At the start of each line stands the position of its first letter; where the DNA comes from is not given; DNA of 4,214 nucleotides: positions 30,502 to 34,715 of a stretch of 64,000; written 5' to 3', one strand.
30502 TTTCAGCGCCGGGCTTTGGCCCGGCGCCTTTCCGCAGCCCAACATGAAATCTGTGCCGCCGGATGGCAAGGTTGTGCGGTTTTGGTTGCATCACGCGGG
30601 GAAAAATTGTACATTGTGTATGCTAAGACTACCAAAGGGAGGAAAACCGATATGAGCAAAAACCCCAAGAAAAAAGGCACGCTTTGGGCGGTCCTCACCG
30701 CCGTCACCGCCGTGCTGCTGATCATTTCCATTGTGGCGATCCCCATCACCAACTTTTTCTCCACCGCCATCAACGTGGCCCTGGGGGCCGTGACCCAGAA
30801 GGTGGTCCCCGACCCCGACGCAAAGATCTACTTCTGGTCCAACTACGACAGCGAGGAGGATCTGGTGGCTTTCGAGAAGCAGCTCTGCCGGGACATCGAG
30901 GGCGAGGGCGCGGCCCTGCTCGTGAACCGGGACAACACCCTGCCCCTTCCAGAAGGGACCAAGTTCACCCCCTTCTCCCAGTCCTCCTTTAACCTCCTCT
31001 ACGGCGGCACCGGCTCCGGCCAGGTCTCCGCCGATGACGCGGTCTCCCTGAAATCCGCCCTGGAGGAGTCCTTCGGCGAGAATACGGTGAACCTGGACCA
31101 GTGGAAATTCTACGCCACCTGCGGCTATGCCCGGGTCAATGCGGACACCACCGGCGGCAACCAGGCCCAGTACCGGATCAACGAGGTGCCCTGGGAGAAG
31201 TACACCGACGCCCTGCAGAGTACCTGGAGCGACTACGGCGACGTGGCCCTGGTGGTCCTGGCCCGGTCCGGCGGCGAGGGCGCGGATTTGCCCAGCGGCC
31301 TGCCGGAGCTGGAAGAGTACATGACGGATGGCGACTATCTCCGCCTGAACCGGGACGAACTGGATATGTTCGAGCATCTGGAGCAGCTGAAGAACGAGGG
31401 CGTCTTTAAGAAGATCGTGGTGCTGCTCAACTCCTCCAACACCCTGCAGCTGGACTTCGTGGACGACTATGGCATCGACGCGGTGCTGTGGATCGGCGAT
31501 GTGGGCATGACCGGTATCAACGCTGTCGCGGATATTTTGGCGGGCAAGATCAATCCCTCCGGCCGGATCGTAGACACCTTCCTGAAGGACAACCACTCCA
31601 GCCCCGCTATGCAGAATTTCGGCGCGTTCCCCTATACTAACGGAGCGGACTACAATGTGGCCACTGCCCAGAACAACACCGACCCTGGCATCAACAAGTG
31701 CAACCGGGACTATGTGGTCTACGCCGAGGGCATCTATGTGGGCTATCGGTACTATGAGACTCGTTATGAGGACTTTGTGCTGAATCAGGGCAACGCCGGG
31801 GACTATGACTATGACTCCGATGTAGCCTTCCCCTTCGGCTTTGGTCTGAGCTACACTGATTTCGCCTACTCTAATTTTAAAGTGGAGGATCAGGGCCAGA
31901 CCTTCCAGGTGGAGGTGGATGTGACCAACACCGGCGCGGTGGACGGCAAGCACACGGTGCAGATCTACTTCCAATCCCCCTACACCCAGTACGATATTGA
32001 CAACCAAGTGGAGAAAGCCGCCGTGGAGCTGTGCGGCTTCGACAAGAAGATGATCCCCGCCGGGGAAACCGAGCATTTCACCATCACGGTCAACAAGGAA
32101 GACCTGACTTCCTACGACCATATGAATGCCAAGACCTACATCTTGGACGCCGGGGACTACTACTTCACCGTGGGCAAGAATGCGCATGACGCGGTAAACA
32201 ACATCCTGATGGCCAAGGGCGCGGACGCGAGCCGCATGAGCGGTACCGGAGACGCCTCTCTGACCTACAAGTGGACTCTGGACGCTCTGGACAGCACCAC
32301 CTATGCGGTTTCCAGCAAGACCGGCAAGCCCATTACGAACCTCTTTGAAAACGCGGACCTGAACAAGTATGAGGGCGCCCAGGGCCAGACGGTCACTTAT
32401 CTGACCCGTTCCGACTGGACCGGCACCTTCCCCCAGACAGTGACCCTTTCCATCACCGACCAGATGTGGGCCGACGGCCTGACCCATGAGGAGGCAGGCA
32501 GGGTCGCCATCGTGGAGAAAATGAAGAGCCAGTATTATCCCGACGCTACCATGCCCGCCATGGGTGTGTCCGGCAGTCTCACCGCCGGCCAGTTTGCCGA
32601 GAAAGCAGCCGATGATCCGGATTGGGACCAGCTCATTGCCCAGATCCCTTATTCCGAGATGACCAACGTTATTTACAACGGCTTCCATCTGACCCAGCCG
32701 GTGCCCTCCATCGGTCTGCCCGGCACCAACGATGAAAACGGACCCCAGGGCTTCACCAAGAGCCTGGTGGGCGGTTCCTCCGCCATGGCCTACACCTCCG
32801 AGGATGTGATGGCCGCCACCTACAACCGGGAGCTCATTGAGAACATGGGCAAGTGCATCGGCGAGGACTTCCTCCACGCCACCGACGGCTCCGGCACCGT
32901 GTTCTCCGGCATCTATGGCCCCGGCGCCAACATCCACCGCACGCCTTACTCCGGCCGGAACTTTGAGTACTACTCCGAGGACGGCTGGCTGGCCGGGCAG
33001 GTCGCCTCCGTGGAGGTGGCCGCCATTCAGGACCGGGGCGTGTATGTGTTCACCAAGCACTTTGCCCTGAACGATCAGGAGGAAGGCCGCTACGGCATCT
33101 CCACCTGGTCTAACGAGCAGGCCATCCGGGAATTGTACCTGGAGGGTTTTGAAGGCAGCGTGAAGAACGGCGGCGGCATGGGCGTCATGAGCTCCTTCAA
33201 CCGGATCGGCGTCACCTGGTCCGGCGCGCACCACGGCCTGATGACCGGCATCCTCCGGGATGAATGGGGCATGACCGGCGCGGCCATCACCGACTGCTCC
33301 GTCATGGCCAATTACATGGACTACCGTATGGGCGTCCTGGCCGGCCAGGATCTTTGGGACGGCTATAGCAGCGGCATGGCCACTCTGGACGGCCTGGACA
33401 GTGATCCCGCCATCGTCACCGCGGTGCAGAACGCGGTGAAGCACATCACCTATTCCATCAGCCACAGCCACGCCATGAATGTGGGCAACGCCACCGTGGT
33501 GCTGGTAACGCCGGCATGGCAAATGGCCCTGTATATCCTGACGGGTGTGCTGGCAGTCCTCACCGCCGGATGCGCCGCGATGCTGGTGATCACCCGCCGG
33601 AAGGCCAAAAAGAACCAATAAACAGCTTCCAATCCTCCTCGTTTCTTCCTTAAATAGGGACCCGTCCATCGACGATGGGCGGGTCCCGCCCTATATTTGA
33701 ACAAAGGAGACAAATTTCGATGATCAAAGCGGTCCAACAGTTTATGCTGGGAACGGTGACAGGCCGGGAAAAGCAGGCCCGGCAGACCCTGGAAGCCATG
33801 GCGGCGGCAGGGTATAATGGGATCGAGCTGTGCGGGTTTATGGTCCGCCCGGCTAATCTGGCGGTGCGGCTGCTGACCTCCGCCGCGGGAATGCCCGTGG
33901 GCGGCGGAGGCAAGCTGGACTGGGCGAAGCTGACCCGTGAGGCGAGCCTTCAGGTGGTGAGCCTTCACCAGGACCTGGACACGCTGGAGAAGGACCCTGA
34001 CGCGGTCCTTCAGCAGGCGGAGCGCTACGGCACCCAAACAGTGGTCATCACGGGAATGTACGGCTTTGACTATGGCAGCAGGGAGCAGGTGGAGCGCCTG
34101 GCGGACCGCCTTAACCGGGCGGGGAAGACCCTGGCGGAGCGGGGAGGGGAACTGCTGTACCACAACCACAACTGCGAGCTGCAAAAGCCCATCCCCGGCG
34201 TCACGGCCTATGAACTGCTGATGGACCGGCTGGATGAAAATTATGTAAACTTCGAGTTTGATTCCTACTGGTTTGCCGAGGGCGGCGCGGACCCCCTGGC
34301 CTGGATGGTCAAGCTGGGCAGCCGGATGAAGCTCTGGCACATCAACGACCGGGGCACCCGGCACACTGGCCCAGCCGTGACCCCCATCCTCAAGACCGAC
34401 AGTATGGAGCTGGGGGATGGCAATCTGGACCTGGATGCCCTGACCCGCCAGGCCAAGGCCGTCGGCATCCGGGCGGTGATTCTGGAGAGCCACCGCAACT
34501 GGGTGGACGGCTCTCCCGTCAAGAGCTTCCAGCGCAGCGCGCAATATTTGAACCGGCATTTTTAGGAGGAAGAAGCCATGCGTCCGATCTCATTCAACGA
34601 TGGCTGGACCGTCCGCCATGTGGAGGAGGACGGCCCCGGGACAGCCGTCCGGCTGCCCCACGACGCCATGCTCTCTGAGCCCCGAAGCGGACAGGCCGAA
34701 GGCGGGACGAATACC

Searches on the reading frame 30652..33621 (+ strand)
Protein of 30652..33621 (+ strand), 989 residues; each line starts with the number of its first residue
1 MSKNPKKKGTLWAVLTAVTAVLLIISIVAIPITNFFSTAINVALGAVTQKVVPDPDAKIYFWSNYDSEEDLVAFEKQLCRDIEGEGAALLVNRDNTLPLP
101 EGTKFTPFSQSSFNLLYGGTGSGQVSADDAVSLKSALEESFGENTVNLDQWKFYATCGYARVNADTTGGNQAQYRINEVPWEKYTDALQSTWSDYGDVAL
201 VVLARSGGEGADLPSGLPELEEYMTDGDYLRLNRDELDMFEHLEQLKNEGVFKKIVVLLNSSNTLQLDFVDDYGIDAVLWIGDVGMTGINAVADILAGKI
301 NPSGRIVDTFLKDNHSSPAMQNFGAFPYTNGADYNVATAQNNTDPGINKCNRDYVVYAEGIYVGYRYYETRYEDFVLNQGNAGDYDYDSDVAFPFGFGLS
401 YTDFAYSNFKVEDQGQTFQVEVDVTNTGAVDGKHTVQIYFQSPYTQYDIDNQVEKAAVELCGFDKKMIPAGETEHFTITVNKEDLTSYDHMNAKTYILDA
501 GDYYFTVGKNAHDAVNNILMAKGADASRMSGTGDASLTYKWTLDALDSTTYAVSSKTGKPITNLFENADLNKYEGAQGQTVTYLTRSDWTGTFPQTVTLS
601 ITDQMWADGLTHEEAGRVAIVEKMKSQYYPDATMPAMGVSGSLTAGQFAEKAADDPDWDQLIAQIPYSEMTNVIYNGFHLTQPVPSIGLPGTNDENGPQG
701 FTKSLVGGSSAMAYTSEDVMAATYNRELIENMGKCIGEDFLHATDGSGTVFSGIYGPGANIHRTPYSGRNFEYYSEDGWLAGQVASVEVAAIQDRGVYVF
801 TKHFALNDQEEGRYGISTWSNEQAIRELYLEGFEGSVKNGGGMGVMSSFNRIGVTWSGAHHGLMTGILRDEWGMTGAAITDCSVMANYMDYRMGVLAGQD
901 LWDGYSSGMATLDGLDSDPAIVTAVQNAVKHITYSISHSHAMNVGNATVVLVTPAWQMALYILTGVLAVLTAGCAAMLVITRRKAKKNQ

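Call 6: search_protein_families(library=pfam, proteins=[window:30652-33621:+])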
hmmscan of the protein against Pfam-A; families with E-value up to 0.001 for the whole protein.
window:30652-33621:+ (989 aa): 3 families
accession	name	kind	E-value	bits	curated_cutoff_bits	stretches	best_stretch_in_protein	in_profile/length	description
PF01915.27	Glyco_hydro_3_C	-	2.1e-20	74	31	1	89-365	3-200/200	Glycosyl hydrolase family 3 C-terminal domain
PF00933.27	Glyco_hydro_3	-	6.9e-17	62.3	27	1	717-892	88-262/316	Glycosyl hydrolase family 3 N terminal domain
PF14310.12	Fn3-like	-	4.4e-11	43.2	25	1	434-510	1-70/71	Fibronectin type III-like domain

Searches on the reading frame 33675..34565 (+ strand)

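Call 6: search_protein_families(library=pfam, proteins=[window:33675-34565:+])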
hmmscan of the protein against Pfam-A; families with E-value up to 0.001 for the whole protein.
window:33675-34565:+ (296 aa): 1 family
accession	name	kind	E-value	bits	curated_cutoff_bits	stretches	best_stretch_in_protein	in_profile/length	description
PF01261.30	AP_endonuc_2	-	4.4e-15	56.5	31.1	1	39-293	1-247/249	Xylose isomerase-like TIM barrel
